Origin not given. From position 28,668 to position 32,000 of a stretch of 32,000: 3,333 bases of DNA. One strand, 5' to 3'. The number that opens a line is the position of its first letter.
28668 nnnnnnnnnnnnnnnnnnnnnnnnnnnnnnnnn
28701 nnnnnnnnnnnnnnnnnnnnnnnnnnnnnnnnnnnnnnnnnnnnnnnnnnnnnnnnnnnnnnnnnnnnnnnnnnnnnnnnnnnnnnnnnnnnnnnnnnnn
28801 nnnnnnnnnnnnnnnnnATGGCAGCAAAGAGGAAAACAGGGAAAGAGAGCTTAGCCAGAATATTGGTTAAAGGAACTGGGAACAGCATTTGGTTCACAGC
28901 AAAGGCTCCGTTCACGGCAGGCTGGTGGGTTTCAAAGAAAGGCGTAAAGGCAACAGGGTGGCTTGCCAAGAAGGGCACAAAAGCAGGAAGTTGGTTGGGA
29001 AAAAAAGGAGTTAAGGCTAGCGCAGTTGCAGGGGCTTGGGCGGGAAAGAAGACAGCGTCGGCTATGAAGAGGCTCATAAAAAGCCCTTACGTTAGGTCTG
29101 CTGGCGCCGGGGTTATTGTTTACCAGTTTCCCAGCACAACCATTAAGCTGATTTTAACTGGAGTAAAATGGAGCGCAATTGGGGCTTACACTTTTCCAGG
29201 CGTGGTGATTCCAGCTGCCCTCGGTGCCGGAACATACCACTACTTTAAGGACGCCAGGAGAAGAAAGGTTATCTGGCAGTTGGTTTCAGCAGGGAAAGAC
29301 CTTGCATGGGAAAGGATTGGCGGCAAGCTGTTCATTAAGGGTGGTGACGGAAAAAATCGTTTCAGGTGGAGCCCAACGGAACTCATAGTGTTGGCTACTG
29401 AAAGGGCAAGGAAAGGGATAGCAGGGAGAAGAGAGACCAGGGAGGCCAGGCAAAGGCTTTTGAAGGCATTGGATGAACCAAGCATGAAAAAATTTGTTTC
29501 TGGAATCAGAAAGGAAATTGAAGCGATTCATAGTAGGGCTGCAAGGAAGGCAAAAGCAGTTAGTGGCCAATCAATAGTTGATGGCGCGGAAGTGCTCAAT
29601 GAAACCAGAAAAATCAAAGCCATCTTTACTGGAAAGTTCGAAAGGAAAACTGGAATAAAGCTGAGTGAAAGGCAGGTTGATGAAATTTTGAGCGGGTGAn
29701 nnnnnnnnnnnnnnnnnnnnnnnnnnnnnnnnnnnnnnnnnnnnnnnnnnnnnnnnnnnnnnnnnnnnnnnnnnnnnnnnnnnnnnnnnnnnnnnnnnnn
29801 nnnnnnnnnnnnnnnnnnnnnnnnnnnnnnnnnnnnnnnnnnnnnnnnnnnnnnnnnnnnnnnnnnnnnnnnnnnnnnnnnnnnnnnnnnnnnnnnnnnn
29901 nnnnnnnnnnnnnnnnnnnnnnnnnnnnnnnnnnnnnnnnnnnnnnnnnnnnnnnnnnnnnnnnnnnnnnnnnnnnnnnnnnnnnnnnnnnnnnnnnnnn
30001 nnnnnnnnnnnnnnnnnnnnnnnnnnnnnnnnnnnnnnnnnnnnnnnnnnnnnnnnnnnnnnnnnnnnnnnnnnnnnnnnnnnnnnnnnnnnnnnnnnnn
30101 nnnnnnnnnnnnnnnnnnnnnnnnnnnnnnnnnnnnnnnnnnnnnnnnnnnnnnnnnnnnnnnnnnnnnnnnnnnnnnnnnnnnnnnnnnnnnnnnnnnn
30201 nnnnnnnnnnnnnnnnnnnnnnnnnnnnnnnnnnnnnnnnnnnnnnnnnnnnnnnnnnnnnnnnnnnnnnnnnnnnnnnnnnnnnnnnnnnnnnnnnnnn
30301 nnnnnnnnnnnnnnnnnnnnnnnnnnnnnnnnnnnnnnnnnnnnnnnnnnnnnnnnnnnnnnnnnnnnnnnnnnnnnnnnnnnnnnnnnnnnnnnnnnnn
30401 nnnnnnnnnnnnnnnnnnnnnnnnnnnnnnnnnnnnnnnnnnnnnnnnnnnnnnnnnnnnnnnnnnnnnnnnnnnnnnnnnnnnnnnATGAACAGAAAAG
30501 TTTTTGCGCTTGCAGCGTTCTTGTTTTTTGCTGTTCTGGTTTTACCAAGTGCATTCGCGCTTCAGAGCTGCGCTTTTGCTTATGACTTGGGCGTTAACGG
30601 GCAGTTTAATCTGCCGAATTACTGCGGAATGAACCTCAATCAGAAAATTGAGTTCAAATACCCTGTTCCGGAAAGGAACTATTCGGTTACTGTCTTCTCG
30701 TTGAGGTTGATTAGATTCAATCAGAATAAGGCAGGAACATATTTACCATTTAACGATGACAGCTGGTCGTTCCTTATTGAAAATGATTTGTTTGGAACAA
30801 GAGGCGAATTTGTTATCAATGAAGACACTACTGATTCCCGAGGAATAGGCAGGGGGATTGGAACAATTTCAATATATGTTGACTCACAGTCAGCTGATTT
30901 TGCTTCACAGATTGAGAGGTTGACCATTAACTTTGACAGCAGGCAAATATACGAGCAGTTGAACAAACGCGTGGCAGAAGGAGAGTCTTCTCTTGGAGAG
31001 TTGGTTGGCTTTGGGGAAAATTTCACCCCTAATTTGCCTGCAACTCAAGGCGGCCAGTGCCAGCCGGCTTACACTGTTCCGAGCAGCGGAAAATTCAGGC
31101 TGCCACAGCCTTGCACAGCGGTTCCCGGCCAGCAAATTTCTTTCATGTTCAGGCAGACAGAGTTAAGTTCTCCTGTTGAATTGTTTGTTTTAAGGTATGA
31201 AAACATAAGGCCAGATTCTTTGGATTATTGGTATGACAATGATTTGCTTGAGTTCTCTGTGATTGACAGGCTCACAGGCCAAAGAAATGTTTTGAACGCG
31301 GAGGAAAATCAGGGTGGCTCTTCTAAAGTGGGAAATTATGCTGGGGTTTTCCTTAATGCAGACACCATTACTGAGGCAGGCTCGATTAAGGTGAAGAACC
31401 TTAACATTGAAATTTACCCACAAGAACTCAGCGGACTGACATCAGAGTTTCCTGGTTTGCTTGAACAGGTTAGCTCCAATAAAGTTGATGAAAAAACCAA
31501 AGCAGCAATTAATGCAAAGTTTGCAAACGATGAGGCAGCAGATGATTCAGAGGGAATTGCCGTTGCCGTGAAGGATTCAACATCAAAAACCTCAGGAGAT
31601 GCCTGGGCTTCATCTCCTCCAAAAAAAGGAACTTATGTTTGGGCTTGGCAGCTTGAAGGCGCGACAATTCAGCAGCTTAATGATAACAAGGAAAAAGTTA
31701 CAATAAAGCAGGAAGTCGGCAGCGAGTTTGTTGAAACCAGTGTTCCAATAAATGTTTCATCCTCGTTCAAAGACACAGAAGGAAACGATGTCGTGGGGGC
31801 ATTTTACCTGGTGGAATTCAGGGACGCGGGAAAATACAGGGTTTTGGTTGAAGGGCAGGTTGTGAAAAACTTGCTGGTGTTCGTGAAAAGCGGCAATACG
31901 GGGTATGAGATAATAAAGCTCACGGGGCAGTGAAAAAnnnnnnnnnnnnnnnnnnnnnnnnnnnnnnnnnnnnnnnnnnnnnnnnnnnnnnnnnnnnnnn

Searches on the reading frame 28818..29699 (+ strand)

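Call 74: search_protein_families(library=pfam, proteins=[window:28818-29699:+], max_evalue=0.01)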
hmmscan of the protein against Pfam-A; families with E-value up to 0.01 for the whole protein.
window:28818-29699:+ (293 aa): 1 family
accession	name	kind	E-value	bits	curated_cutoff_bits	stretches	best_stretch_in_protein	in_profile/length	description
PF09954.14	DUF2188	-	0.0093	16.5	22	0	156-185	32-61/62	Uncharacterized protein conserved in bacteria (DUF2188)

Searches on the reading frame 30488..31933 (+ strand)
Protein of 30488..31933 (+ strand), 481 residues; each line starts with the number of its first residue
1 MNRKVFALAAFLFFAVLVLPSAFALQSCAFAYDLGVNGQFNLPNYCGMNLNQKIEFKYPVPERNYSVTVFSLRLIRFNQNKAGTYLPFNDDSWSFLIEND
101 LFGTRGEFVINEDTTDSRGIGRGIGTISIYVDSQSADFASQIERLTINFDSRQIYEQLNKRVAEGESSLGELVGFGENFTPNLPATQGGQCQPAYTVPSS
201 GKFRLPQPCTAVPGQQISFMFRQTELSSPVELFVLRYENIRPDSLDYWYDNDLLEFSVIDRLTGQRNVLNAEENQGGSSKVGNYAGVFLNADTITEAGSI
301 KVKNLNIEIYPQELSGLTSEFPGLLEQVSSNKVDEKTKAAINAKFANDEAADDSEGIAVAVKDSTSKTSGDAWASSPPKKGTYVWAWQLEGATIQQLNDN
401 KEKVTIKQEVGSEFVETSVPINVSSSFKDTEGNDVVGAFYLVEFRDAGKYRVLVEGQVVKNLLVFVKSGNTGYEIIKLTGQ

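Call 6: search_protein_families(library=pfam, proteins=[window:30488-31933:+], max_evalue=0.1)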
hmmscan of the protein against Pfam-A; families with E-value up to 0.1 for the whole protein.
window:30488-31933:+ (481 aa): 0 families

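Call 7: search_protein_families(library=ncbifam, proteins=[window:30488-31933:+], max_evalue=0.1)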
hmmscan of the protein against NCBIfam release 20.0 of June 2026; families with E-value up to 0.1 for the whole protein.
window:30488-31933:+ (481 aa): 1 family
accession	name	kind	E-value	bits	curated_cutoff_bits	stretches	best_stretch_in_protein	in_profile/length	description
NF011746.1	PRK15199.1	equivalog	0.047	13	472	0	191-222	181-212/335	type 1 fimbria D-mannose specific adhesin FimH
